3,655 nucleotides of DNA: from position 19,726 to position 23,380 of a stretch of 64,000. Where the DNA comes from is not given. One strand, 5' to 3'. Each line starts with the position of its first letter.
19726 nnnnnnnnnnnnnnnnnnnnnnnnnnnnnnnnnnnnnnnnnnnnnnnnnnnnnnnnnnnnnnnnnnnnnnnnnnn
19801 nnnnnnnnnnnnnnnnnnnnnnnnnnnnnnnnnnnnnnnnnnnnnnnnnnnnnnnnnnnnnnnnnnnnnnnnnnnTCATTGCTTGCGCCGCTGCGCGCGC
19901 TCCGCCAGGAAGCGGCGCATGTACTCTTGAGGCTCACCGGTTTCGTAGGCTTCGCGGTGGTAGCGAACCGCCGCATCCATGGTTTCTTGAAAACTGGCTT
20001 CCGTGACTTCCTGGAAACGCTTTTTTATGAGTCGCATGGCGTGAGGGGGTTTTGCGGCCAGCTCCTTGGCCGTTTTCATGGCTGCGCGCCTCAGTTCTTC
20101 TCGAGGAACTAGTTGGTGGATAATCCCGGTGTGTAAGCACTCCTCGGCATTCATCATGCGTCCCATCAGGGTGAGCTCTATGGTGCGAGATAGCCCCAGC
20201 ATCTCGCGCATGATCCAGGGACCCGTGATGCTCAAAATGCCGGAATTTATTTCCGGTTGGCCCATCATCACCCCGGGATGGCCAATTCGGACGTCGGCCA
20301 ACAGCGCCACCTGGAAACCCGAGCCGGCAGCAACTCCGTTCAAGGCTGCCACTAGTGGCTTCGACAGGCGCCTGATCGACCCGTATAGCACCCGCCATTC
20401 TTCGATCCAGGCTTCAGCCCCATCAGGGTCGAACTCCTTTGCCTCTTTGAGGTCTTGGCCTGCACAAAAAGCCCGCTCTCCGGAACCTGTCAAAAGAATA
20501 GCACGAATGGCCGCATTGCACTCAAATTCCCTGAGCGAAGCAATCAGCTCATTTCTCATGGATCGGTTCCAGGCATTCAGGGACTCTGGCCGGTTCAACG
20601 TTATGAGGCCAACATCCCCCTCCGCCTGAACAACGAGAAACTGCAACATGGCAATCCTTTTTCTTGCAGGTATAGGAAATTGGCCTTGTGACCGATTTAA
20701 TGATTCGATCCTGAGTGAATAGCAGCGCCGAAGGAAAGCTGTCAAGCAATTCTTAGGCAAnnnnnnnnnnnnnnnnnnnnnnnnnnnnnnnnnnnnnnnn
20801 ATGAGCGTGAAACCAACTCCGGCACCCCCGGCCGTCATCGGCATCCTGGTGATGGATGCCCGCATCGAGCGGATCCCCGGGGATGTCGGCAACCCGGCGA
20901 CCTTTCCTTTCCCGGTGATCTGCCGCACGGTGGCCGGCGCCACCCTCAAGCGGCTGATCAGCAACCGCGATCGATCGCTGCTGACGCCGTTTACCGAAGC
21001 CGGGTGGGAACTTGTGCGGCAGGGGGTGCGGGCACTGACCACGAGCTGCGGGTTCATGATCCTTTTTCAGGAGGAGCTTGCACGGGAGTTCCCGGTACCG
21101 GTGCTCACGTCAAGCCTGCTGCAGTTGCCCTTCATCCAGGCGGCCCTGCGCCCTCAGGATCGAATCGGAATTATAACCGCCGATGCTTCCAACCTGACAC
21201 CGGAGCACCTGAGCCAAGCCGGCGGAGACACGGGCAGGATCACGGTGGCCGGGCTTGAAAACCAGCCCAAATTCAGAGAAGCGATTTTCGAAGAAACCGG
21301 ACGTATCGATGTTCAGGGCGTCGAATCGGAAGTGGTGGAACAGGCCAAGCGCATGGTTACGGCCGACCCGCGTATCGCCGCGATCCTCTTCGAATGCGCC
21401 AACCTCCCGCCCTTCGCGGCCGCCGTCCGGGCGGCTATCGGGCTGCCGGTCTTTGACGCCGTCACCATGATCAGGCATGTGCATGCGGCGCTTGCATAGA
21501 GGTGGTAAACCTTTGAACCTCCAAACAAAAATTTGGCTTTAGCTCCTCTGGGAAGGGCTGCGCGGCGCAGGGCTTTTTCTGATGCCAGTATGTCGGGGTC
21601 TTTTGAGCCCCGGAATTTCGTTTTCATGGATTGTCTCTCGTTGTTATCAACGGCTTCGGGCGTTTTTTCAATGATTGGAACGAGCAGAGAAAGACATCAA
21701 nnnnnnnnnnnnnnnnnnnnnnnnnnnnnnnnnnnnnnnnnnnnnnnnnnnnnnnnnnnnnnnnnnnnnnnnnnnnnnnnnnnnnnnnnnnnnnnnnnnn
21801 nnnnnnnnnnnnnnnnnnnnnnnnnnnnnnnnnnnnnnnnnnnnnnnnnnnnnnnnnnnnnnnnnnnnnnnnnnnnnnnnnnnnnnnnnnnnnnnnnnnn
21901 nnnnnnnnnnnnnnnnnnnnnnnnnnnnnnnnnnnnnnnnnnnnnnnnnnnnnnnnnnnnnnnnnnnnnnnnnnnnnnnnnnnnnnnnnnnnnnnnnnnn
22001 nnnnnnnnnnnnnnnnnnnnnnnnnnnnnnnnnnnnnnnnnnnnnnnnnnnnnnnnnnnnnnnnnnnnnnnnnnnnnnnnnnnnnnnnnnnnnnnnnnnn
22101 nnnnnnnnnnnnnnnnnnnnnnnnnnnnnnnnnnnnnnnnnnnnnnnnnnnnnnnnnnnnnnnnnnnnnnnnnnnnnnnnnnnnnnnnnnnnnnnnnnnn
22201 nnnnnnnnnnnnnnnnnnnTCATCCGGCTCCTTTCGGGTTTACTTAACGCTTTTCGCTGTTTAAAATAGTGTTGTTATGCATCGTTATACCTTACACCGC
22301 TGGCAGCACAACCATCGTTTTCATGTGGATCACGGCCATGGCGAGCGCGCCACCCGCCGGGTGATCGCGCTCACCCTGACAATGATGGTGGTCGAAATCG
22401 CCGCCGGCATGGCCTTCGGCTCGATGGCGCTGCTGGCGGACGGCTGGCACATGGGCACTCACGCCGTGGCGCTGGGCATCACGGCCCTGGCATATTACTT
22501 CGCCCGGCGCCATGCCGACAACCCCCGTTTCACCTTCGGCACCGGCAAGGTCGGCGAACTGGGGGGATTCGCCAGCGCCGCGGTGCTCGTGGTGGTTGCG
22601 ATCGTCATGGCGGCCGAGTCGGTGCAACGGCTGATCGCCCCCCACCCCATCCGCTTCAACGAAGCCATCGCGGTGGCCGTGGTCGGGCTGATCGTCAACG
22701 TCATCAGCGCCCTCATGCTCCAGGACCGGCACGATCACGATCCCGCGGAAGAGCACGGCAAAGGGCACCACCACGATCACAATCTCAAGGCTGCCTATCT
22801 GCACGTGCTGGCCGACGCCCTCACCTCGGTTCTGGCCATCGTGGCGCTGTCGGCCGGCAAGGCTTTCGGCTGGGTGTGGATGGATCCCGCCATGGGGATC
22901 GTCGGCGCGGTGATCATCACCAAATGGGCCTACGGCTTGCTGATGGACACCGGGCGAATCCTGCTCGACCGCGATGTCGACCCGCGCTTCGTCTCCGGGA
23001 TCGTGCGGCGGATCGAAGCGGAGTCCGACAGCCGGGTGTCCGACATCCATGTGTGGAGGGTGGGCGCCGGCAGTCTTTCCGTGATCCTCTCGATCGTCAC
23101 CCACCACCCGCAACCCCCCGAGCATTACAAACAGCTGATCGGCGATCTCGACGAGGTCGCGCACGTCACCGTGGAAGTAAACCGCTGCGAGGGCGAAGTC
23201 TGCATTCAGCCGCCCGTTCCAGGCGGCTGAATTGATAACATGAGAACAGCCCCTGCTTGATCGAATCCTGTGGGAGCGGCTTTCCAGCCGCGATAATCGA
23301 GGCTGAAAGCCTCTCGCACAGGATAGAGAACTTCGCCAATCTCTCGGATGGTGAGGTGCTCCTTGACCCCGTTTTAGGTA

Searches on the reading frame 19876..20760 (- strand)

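Call 76: search_protein_families(library=pfam, proteins=[window:19876-20760:-], max_evalue=0.00001)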
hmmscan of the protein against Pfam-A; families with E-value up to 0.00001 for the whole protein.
window:19876-20760:- (294 aa): 2 families
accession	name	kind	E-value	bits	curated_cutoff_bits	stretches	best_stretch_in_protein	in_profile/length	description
PF00378.25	ECH_1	-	4.4e-50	170.8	27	1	47-288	3-244/251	Enoyl-CoA hydratase/isomerase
PF16113.10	ECH_2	-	3.5e-31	109.4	27.2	1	50-224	1-178/335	Enoyl-CoA hydratase/isomerase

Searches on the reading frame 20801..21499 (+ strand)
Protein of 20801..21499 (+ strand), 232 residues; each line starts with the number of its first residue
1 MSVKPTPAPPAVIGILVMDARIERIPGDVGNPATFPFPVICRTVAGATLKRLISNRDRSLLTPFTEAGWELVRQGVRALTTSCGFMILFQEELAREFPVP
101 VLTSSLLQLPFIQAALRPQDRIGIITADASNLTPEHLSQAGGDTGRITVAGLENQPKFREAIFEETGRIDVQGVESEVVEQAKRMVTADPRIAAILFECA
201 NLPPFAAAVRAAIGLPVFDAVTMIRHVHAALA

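Call 76: search_protein_families(library=pfam, proteins=[window:20801-21499:+], max_evalue=0.00001)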
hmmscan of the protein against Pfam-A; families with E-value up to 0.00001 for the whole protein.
window:20801-21499:+ (232 aa): 1 family
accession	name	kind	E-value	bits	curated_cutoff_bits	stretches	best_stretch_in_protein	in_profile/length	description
PF01177.27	Asp_Glu_race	-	1.5e-10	41.7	31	1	112-223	101-206/211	Asp/Glu/Hydantoin racemase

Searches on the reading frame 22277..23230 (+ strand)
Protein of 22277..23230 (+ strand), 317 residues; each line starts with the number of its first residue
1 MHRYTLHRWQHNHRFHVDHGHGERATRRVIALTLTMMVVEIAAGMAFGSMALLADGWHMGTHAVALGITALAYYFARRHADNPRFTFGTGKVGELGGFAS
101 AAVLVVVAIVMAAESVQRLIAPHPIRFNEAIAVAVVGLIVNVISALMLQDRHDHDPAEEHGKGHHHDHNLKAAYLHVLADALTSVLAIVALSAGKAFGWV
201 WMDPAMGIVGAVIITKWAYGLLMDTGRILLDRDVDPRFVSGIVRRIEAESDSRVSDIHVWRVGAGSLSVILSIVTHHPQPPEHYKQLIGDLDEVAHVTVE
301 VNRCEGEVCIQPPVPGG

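Call 76: search_protein_families(library=pfam, proteins=[window:22277-23230:+], max_evalue=0.00001)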
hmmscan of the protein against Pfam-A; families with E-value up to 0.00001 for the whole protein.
window:22277-23230:+ (317 aa): 1 family
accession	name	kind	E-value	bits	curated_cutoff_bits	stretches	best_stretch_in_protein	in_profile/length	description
PF01545.26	Cation_efflux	-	1.8e-38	132.8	26.6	1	29-230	4-198/198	Cation efflux family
